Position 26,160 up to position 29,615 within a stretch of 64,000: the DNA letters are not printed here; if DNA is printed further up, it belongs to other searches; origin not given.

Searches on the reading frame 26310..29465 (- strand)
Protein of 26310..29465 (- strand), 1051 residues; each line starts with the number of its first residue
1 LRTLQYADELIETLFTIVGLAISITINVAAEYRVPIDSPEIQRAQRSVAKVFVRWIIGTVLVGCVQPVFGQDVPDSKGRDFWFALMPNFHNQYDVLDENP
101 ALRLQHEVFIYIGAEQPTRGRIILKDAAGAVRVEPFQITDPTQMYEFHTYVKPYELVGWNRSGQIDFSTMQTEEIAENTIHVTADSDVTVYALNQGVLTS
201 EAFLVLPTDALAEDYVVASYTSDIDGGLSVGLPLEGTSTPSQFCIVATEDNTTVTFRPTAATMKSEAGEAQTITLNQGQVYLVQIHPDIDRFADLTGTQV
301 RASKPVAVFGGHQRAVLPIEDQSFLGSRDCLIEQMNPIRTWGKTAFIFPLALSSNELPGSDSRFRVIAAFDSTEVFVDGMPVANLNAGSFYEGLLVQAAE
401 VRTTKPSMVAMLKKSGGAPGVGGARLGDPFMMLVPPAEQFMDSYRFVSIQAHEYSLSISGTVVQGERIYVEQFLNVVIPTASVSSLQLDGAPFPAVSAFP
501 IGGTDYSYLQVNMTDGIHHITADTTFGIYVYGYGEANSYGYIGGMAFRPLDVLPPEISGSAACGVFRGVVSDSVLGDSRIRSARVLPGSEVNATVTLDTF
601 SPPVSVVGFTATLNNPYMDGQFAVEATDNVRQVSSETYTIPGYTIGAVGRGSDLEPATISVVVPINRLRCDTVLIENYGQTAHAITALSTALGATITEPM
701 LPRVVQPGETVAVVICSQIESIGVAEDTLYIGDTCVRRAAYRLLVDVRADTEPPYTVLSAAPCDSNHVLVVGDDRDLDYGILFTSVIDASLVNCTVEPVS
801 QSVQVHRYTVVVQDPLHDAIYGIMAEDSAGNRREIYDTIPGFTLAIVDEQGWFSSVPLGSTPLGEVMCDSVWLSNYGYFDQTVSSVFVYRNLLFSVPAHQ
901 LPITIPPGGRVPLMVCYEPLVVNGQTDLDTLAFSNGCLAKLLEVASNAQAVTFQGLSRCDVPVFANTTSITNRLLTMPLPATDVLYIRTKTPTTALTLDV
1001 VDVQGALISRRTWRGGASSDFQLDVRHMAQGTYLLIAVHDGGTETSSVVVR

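Call 62: search_protein_families(library=pfam, proteins=[window:26310-29465:-], max_evalue=0.001)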
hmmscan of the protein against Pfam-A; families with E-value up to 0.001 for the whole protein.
window:26310-29465:- (1051 aa): 2 families
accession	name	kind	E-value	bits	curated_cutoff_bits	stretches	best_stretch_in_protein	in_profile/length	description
PF17517.7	IgGFc_binding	-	2.2e-64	218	25.6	1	202-532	2-297/297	IgGFc binding protein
PF18962.6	Por_Secre_tail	-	1e-05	26.1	27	1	978-1049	3-74/75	Secretion system C-terminal sorting domain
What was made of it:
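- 26310..29465 (-): 1051-aa paralogue: PF17517 + T9SS CTD (a secreted form). PF17517 E 2e-64; Por_Secre_tail 26.1 bits, just under the Pfam cut-off of 27 (call 62).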
